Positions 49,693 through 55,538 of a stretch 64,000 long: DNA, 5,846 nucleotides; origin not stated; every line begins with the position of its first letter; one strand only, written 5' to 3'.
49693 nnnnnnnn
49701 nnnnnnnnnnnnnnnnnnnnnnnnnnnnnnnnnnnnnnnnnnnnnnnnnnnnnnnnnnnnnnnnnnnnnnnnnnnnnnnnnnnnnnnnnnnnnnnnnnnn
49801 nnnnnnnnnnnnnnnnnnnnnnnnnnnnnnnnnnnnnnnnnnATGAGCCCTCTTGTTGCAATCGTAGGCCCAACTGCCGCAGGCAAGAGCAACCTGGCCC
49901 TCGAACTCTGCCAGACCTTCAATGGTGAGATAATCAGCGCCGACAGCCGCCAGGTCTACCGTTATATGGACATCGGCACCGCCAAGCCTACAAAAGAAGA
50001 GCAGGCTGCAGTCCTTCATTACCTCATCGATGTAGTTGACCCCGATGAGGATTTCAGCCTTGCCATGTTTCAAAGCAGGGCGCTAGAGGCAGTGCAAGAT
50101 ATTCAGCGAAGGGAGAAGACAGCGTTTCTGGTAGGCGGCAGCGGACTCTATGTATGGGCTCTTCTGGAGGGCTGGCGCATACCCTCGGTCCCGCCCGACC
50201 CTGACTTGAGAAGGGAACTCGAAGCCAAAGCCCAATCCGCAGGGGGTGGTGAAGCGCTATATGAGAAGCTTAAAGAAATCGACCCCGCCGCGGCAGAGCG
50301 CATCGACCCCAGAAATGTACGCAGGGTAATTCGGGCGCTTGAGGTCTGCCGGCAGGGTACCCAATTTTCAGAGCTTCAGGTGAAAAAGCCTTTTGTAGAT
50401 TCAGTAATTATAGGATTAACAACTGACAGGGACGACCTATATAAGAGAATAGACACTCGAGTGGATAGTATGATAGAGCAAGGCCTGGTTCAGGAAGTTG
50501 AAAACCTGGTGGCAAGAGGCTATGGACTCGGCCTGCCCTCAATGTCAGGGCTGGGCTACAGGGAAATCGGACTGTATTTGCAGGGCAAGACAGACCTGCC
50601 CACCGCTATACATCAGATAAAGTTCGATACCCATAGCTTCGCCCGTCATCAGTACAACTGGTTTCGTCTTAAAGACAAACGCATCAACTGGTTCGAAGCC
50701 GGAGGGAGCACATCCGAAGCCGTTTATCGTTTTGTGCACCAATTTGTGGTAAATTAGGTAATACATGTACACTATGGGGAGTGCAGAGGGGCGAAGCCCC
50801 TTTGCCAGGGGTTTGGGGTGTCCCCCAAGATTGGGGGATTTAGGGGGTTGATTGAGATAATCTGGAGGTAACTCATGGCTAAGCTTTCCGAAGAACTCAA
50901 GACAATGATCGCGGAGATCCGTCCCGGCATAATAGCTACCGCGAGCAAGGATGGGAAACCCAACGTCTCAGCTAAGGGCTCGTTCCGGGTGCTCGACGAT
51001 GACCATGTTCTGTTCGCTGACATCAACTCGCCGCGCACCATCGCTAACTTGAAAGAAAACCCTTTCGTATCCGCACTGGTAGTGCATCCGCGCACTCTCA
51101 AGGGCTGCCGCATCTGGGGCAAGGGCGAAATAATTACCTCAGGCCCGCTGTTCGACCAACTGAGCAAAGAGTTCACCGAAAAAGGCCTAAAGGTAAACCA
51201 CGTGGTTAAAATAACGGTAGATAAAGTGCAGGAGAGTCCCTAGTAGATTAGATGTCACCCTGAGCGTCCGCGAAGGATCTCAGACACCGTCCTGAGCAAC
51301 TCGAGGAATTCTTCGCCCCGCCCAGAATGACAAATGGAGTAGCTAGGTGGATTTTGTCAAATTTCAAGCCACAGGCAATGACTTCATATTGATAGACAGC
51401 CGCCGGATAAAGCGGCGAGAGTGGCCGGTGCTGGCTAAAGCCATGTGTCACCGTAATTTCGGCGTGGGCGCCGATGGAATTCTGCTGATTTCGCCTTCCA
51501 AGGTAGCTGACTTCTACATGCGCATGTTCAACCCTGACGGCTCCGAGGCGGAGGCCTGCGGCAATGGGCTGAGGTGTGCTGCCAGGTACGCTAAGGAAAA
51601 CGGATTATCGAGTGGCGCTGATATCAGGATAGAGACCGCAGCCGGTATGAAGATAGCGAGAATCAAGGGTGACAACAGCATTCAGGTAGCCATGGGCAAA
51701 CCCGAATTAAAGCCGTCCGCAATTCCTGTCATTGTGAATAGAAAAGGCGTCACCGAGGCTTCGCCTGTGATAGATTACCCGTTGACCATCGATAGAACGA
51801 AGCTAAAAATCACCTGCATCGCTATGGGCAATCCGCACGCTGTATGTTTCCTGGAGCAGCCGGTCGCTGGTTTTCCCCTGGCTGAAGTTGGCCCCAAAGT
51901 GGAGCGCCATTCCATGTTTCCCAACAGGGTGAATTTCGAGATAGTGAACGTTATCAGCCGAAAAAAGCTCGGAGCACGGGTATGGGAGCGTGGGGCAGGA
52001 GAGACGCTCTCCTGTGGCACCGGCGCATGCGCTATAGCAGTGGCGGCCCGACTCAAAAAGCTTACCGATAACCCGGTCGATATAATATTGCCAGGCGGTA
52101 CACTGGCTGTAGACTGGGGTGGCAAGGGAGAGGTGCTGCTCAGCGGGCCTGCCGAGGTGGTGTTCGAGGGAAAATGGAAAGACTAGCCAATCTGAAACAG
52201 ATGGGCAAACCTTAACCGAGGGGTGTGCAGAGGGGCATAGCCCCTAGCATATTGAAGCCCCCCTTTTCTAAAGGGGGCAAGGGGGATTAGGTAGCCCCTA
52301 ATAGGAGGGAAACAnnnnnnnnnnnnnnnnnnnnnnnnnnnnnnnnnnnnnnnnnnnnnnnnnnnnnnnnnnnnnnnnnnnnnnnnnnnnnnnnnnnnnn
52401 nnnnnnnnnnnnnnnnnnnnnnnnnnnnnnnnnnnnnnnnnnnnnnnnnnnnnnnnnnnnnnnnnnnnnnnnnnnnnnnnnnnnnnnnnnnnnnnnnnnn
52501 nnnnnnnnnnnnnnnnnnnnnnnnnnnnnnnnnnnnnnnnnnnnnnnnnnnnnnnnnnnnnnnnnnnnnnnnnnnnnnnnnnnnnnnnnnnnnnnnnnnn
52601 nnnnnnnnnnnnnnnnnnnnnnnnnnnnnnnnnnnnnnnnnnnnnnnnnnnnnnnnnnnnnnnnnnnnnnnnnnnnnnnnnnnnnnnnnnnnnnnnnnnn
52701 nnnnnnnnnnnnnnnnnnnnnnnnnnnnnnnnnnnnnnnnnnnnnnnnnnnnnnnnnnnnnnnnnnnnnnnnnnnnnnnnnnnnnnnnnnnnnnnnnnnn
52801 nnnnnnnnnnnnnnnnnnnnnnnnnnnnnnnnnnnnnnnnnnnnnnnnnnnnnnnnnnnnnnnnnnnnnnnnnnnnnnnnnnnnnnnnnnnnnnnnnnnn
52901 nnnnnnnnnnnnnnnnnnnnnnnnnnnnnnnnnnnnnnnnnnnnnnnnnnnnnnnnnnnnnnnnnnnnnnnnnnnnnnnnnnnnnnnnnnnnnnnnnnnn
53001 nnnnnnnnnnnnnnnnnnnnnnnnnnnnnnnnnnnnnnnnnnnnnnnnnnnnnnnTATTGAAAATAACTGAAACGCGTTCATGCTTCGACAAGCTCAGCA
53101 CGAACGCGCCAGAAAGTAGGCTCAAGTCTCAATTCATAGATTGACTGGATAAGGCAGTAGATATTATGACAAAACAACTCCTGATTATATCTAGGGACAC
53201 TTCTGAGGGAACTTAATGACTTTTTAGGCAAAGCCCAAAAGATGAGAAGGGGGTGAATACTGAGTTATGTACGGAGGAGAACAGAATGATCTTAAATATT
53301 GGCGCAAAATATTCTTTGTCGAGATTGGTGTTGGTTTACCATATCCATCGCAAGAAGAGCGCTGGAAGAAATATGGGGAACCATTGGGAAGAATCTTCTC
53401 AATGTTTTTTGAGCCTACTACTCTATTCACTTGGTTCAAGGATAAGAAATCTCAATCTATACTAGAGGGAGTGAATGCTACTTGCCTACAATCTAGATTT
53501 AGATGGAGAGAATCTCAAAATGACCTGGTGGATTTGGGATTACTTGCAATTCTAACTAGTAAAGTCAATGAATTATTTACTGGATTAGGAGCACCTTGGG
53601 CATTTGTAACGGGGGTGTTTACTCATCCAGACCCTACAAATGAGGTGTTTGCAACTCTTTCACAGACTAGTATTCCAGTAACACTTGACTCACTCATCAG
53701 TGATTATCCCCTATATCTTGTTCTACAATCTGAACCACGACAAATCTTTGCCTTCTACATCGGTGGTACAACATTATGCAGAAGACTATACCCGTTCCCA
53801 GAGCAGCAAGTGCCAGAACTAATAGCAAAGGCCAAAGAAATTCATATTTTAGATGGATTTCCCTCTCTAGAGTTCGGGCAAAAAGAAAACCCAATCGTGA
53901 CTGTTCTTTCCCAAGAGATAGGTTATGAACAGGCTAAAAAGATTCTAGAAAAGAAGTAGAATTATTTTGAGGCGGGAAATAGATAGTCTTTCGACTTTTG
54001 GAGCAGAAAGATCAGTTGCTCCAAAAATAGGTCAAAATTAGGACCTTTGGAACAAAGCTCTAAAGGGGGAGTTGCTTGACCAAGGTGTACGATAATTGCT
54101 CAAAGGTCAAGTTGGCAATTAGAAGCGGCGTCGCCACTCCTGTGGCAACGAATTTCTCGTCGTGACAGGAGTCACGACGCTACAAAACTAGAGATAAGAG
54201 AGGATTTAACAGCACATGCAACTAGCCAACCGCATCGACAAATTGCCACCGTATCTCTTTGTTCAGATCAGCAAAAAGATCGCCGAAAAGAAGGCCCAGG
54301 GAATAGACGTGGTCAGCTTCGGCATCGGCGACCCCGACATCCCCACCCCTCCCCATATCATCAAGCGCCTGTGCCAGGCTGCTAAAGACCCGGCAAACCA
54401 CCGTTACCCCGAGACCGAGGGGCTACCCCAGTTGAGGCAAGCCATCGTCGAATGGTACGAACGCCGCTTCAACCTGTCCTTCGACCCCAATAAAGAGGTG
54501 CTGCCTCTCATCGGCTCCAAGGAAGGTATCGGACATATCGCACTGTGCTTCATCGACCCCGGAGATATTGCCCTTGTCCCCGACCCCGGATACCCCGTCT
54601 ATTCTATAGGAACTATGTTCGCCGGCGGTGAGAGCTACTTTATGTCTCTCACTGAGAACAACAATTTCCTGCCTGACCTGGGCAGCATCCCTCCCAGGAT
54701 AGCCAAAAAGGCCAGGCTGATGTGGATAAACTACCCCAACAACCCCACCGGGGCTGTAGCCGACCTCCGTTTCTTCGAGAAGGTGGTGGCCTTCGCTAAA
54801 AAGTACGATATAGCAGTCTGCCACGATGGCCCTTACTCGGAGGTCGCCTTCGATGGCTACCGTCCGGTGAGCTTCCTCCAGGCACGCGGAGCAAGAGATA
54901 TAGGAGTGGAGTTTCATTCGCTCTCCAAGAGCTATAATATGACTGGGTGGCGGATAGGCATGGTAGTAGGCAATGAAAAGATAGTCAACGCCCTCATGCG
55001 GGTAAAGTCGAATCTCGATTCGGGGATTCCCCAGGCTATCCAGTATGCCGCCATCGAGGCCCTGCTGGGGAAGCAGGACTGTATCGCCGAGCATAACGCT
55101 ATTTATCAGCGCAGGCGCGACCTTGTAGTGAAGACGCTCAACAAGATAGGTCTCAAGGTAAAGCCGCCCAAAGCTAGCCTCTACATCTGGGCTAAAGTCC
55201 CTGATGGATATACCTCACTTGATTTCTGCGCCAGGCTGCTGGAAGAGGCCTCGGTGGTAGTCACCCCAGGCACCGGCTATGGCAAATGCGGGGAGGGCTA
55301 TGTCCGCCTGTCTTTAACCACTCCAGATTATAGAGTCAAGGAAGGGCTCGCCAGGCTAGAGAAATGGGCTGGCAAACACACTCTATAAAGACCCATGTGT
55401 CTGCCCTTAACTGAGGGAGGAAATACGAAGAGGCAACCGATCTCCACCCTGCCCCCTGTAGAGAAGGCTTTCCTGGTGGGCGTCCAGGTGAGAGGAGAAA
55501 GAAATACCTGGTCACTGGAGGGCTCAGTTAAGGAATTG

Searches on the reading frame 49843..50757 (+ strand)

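Call 87: search_protein_families(library=ncbifam, proteins=[window:49843-50757:+], max_evalue=0.00001)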
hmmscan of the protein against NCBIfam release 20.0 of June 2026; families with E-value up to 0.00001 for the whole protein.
window:49843-50757:+ (304 aa): 1 family
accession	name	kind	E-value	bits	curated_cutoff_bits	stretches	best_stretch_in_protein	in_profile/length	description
TIGR00174.1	miaA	equivalog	2.8e-85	286.1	148.65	1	5-286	2-285/288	tRNA (adenosine(37)-N6)-dimethylallyltransferase MiaA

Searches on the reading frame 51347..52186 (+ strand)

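Call 87: search_protein_families(library=ncbifam, proteins=[window:51347-52186:+], max_evalue=0.00001)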
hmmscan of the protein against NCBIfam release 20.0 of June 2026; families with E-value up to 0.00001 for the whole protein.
window:51347-52186:+ (279 aa): 2 families
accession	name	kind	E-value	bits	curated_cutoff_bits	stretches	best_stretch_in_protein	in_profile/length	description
TIGR00652.1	DapF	equivalog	8.1e-83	277.9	114.65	1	1-277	1-268/270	diaminopimelate epimerase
NF038284.1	bifunc_DapF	exception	9.8e-30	103.7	350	1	7-267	16-252/254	bifunctional diaminopimelate epimerase/glutamate racemase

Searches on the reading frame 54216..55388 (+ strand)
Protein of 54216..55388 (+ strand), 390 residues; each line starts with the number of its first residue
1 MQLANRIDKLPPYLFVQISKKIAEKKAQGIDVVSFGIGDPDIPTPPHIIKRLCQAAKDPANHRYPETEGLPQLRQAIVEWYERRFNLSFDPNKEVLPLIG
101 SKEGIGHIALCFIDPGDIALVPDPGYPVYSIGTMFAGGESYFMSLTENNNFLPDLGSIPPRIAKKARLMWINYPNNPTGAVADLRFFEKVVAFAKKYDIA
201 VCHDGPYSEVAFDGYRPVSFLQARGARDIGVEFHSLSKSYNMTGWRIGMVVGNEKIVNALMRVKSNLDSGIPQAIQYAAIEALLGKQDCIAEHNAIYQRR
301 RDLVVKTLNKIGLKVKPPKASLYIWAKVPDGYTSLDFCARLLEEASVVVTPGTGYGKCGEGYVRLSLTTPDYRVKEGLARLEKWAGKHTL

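Call 87: search_protein_families(library=ncbifam, proteins=[window:54216-55388:+], max_evalue=0.00001)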
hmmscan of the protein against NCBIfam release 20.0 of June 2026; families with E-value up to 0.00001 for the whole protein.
window:54216-55388:+ (390 aa): 63 families (the best 25 are shown)
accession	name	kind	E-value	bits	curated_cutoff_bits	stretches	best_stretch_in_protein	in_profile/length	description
NF006756.0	PRK09276.1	subfamily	3.4e-190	632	507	1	1-383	2-384/387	LL-diaminopimelate aminotransferase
TIGR03540.1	DapC_direct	equivalog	6.5e-187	621.1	593.25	1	2-383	1-382/383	LL-diaminopimelate aminotransferase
NF004611.0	PRK05942.1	equivalog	3.5e-135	451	628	1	2-383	7-388/394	aspartate aminotransferase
NF005977.0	PRK08068.1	subfamily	6.2e-134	447.1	494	1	2-383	4-385/391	transaminase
NF006033.0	PRK08175.1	equivalog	2.1e-125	418.9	647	1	5-379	11-388/407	alanine transaminase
NF005815.0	PRK07681.1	equivalog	8.7e-125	416.9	545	1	1-382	3-383/399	LL-diaminopimelate aminotransferase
NF006604.0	PRK09148.1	equivalog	1.1e-119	400.1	648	1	5-384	6-388/406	LL-diaminopimelate aminotransferase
NF005613.0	PRK07366.1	equivalog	7.7e-118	393.9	486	1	1-384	1-387/391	LL-diaminopimelate aminotransferase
NF006387.0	PRK08636.1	equivalog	2.6e-108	362.6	675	1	5-383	8-396/403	LL-diaminopimelate aminotransferase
NF004937.0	PRK06290.1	equivalog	3.7e-99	332.2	585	1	18-368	32-383/410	LL-diaminopimelate aminotransferase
TIGR03537.1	DapC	equivalog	5.7e-89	298.5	453.6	1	33-382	3-348/350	succinyldiaminopimelate transaminase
NF041364.1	GntC_guanitoxin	equivalog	1.8e-85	287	415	1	34-383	2-355/356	guanitoxin biosynthesis PLP-dependent (S)-gamma-hydroxy-L-arginine cyclodehydratase GntC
NF041091.1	asp_aminotase_Arch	equivalog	6.4e-72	242.5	550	1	5-384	2-374/376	aspartate aminotransferase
TIGR03538.1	DapC_gpp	equivalog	2.5e-69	234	474.6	1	5-383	3-393/395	succinyldiaminopimelate transaminase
NF006229.0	PRK08361.1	equivalog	1.1e-67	228.8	624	1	21-383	24-386/391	aspartate aminotransferase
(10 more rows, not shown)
